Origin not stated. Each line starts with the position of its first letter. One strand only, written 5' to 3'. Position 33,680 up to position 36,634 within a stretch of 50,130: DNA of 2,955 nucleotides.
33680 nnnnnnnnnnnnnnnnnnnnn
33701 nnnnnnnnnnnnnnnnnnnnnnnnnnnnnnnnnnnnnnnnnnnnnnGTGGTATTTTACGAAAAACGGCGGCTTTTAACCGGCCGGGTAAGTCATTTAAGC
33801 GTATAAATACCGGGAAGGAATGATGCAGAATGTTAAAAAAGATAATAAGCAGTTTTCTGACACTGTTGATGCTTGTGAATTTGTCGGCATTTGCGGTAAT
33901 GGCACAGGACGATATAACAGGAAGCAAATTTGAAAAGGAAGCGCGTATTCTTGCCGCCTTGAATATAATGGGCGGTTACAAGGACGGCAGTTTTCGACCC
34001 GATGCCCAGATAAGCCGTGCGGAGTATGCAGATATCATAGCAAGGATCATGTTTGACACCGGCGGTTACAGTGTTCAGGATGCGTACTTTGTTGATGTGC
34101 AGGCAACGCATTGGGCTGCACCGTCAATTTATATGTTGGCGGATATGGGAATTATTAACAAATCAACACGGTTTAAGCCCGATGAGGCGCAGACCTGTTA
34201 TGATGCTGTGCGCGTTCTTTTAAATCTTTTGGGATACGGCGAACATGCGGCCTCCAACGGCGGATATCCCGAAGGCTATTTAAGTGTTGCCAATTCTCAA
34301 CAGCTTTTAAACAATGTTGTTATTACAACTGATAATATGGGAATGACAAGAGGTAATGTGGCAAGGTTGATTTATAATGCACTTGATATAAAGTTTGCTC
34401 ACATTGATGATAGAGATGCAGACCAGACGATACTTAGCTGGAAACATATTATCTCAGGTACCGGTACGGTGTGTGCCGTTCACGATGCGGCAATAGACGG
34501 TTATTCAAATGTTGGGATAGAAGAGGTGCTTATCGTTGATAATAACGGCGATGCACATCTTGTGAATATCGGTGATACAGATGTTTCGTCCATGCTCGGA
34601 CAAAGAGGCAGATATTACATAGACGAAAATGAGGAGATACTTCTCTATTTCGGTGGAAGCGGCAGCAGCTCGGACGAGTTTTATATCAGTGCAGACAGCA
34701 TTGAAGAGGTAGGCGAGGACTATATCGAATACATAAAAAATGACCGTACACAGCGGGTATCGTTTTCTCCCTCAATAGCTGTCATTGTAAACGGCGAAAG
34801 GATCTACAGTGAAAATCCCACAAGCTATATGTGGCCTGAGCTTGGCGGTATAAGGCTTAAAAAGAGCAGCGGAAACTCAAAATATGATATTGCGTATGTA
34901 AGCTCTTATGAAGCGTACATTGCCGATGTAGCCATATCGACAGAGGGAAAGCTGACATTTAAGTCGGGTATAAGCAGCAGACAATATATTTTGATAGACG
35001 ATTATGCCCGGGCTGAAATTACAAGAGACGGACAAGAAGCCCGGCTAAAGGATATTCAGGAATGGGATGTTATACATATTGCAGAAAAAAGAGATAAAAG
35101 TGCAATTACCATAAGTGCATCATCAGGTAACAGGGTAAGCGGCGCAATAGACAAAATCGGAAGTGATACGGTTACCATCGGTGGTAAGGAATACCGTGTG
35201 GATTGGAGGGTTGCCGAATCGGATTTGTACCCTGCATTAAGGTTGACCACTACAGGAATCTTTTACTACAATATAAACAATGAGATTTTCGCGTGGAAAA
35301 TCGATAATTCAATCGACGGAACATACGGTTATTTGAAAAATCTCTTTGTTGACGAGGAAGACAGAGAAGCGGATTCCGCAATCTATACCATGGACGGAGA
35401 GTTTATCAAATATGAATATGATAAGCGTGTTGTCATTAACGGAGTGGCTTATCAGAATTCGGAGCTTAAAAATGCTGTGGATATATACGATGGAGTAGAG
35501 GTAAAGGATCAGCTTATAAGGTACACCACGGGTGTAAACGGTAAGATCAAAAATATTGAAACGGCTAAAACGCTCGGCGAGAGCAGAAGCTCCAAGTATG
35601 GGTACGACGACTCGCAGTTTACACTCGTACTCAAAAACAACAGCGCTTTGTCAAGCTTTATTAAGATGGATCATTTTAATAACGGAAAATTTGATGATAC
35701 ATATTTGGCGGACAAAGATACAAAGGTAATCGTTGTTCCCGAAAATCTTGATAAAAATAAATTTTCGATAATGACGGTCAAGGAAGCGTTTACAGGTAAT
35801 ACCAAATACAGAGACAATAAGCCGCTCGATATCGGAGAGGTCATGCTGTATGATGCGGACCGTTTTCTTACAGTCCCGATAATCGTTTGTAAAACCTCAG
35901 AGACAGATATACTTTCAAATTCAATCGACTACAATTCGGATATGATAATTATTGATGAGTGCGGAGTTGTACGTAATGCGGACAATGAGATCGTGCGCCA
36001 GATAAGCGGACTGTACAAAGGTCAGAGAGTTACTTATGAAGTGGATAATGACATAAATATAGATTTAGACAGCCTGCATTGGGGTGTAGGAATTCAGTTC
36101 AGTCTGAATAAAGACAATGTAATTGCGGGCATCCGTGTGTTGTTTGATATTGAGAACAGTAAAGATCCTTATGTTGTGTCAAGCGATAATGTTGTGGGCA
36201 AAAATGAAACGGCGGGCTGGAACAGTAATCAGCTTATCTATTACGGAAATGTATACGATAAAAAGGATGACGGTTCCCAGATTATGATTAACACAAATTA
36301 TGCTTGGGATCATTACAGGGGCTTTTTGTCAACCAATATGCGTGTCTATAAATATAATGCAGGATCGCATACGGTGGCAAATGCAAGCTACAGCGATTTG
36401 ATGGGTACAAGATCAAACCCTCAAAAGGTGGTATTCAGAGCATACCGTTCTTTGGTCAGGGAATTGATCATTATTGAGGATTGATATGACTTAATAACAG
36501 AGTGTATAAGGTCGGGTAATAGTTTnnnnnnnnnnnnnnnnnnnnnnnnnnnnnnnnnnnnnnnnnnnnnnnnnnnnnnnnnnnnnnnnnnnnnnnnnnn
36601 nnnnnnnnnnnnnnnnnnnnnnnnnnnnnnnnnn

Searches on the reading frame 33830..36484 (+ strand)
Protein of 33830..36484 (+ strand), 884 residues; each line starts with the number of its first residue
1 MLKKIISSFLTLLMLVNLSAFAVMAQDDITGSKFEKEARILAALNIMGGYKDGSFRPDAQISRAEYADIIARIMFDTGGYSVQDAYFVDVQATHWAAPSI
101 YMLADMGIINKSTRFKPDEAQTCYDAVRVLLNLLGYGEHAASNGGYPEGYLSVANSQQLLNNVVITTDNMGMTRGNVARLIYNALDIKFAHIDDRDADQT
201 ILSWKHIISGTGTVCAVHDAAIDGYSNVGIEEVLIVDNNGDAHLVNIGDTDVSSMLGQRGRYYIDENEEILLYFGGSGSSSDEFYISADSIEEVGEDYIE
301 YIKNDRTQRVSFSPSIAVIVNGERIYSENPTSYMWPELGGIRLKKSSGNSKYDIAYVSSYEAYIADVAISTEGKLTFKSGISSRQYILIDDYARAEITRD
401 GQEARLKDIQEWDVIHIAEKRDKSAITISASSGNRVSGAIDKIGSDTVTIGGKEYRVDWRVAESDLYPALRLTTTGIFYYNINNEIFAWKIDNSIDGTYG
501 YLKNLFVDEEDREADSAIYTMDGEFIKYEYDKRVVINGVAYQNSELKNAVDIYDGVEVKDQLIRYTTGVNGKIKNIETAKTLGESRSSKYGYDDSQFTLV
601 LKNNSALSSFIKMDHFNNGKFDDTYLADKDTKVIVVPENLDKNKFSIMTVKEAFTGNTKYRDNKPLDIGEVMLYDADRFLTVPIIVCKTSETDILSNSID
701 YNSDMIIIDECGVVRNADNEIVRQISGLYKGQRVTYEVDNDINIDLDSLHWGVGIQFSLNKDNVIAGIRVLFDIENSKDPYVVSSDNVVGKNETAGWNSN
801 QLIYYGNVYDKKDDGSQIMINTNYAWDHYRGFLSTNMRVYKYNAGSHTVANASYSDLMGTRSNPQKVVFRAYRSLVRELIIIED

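Call 14: search_protein_families(library=pfam, max_evalue=0.01, proteins=[window:33830-36484:+])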
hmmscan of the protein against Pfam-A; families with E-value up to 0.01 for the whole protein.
window:33830-36484:+ (884 aa): 1 family
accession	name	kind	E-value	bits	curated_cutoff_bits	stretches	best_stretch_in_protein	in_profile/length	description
PF00395.25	SLH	-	2.4e-14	53.5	20.8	1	28-67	4-44/44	S-layer homology domain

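Call 19: search_protein_families(library=ncbifam, max_evalue=0.01, proteins=[window:33830-36484:+])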
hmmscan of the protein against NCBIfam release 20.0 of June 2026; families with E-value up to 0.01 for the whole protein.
window:33830-36484:+ (884 aa): 0 families
